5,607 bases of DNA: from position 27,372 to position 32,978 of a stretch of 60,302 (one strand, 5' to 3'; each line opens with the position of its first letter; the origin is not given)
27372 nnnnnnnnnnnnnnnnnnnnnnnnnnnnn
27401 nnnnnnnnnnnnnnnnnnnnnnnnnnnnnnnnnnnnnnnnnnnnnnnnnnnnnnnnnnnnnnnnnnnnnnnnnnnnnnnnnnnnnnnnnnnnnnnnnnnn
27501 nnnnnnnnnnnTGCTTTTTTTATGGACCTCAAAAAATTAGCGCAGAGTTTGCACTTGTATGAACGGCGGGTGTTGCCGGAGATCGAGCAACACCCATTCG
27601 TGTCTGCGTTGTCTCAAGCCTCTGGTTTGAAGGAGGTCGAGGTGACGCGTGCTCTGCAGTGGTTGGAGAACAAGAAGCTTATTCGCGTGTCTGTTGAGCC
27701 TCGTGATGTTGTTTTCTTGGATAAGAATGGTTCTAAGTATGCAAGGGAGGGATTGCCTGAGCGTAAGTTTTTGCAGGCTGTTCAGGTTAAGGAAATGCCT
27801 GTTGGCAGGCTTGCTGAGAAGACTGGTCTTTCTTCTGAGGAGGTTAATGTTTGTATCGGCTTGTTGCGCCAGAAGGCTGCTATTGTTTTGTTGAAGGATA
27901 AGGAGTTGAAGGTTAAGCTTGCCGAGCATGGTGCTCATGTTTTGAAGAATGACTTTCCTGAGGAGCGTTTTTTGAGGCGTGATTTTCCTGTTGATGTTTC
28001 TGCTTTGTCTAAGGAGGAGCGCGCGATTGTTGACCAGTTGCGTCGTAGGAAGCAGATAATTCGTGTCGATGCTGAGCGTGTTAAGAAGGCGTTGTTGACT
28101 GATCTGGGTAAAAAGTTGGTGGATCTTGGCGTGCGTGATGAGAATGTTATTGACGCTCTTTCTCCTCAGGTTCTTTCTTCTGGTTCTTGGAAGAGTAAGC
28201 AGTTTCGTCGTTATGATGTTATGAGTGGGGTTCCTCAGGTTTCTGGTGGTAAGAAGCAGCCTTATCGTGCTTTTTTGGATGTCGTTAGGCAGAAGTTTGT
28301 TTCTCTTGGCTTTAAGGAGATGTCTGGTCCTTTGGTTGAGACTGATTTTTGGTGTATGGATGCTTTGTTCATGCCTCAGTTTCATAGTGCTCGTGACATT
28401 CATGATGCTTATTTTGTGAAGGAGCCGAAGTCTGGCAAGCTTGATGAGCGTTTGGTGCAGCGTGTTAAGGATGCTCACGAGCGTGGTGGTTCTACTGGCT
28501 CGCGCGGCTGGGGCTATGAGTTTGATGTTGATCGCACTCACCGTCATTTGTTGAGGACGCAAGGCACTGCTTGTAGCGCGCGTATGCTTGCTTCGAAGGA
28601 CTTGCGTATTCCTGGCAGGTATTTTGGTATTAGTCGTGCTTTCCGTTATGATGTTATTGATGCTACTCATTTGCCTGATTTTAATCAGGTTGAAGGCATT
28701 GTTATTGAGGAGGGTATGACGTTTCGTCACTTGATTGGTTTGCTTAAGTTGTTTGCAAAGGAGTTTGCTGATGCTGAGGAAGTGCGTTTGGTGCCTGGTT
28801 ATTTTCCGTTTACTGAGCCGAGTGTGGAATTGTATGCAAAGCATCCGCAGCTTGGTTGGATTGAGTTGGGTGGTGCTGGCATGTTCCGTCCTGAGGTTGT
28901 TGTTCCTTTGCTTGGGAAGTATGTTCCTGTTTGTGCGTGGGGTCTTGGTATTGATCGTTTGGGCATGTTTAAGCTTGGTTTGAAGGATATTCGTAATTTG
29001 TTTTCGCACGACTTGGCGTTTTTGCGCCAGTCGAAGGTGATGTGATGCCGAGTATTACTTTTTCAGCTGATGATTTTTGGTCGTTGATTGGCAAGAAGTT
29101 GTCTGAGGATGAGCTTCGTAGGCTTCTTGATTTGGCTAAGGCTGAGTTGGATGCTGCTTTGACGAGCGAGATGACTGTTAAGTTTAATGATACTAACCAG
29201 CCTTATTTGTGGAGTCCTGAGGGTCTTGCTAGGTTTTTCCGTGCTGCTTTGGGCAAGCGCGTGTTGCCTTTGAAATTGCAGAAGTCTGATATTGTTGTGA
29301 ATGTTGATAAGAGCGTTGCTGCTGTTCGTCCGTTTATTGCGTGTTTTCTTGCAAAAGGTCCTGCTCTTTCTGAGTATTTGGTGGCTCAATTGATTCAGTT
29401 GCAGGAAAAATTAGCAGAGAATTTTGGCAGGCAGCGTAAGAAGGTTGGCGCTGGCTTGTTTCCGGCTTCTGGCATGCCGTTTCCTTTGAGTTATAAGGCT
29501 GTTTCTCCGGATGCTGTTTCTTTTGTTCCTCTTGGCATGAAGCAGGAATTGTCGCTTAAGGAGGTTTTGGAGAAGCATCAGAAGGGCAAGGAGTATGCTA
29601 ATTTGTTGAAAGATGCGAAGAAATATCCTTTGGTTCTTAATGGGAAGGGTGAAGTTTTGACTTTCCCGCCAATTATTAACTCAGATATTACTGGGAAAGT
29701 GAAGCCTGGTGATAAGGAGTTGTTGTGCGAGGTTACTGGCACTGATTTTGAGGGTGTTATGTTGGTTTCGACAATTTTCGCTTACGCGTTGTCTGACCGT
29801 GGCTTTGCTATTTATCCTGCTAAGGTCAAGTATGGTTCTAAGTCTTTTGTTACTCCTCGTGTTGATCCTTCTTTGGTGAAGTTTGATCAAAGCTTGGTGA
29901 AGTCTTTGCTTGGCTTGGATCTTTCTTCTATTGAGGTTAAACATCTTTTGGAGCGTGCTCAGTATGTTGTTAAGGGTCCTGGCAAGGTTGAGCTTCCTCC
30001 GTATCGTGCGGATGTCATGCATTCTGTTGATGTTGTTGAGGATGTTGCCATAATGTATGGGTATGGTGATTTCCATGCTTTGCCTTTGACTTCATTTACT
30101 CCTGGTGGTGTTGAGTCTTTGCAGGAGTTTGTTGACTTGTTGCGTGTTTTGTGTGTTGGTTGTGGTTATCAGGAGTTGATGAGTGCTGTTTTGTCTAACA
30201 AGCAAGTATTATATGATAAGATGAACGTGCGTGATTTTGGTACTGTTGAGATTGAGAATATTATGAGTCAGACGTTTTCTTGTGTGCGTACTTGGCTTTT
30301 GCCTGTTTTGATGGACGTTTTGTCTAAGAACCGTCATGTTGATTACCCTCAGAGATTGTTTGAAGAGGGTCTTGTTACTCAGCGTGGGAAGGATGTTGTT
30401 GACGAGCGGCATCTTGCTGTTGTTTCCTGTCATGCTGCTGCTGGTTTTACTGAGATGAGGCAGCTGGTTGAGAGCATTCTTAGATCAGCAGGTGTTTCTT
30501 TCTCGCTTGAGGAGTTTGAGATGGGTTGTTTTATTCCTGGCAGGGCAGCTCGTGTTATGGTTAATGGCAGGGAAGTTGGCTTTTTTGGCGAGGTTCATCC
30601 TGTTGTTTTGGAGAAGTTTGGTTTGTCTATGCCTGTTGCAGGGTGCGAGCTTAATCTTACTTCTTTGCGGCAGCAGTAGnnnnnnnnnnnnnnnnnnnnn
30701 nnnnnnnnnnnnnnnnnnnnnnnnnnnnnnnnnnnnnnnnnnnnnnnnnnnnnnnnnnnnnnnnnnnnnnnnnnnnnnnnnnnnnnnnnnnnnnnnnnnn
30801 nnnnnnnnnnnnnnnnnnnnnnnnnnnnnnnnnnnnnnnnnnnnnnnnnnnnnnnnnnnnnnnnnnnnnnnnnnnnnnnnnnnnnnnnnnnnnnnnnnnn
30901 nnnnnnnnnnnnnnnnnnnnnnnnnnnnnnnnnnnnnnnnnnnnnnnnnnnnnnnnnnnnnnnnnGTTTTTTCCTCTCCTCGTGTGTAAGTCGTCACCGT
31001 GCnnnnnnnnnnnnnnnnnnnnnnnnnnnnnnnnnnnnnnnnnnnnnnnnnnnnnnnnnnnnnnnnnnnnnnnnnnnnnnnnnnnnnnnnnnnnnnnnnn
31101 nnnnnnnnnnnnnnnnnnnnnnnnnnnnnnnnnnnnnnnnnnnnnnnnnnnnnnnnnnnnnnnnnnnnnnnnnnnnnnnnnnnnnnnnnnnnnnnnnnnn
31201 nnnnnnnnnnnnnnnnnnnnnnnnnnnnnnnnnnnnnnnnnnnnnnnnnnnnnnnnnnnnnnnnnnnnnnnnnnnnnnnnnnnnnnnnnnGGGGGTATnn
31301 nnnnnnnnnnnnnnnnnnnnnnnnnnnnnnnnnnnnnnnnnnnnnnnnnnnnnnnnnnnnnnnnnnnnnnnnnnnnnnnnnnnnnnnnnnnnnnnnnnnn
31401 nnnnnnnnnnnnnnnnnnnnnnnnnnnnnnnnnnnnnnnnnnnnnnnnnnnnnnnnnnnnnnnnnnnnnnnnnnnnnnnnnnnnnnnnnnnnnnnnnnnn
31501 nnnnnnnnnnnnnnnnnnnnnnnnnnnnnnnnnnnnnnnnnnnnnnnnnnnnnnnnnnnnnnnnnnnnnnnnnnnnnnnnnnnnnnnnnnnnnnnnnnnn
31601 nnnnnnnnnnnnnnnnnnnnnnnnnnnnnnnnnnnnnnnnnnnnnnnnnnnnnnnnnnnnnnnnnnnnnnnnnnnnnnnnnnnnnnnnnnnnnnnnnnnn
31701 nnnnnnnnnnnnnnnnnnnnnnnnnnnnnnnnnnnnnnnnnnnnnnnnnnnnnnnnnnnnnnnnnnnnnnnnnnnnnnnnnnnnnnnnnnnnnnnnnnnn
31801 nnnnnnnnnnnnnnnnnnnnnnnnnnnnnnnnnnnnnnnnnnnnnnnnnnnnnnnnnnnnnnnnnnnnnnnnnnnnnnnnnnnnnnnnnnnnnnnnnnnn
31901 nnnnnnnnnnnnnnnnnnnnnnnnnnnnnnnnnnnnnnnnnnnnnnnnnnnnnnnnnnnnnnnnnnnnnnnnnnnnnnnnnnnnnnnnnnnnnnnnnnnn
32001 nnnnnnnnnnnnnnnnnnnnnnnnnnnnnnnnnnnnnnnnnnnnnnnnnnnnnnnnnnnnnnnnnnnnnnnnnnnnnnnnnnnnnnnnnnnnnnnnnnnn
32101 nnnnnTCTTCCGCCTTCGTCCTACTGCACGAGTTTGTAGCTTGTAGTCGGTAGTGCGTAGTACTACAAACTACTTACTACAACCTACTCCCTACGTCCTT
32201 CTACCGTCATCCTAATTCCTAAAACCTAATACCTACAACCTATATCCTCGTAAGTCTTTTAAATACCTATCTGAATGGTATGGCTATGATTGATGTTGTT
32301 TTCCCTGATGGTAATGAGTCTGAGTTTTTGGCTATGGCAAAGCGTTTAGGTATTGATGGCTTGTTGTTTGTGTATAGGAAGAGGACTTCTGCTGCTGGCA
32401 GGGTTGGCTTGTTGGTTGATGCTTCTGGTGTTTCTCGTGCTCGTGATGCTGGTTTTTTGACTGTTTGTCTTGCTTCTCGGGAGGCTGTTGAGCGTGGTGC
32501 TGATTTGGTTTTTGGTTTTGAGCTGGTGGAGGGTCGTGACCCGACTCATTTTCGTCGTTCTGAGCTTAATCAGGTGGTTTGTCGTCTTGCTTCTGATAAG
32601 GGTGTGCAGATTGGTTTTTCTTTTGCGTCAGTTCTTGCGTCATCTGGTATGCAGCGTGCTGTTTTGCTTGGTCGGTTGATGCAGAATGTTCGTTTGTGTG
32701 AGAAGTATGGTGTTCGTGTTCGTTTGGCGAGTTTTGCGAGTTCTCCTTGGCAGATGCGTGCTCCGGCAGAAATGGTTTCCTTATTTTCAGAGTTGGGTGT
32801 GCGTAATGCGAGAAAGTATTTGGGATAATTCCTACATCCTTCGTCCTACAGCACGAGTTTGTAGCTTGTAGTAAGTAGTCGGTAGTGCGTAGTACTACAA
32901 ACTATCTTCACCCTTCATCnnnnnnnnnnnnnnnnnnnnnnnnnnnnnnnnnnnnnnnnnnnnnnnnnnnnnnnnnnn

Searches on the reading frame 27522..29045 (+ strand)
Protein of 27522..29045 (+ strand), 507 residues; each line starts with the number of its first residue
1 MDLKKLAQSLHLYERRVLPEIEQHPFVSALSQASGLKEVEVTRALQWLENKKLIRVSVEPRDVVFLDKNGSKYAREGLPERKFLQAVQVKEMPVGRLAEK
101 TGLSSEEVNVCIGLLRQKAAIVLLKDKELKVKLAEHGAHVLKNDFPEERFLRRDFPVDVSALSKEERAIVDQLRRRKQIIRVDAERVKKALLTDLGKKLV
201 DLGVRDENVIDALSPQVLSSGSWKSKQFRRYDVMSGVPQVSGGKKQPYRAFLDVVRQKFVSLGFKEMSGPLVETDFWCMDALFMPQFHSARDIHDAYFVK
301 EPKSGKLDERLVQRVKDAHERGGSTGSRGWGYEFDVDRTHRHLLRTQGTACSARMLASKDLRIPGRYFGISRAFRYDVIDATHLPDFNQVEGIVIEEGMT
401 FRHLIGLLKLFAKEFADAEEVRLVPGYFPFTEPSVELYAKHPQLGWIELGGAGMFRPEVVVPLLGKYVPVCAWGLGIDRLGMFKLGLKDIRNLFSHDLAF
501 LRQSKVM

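Call 6: search_protein_families(library=pfam, proteins=[window:27522-29045:+], max_evalue=0.01)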
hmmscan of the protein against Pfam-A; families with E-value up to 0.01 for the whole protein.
window:27522-29045:+ (507 aa): 4 families
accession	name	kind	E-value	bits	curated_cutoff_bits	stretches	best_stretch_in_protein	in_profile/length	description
PF01409.25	tRNA-synt_2d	-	1.9e-78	263.8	19.8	1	231-503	2-245/246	tRNA synthetases class II core domain (F)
PF00152.25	tRNA-synt_2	-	0.0001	21.9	25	0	366-391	93-118/308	tRNA synthetases class II (D, K and N)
PF13545.12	HTH_Crp_2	-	0.0077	16.6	27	0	27-68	25-64/70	Crp-like helix-turn-helix domain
PF10771.15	DUF2582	-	0.0096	16.5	24.2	0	90-126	21-57/65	Winged helix-turn-helix domain (DUF2582)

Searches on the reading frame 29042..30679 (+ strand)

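Call 6: search_protein_families(library=pfam, proteins=[window:29042-30679:+], max_evalue=0.01)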
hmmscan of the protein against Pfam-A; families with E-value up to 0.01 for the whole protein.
window:29042-30679:+ (545 aa): 2 families
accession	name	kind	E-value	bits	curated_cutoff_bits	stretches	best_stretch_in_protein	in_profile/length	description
PF17759.6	tRNA_synthFbeta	-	2.5e-38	132.1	22.4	1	347-539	5-214/214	Phenylalanyl tRNA synthetase beta chain CLM domain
PF03484.21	B5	-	2.7e-18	66.4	28.6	1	279-341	1-67/67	tRNA synthetase B5 domain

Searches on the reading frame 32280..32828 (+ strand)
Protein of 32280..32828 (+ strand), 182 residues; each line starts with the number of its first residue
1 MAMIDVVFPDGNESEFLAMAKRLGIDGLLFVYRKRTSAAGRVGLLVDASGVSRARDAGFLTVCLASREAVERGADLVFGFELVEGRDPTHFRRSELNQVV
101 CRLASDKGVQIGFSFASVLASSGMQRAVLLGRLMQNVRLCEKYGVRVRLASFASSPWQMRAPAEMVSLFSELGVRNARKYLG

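Call 94: search_protein_families(library=pfam, proteins=[window:32280-32828:+], max_evalue=0.01)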
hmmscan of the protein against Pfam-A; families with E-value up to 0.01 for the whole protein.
window:32280-32828:+ (182 aa): 1 family
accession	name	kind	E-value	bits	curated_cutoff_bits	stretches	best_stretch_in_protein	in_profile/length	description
PF01876.22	RNase_P_p30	-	2.8e-12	47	35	1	91-178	121-206/214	RNase P subunit p30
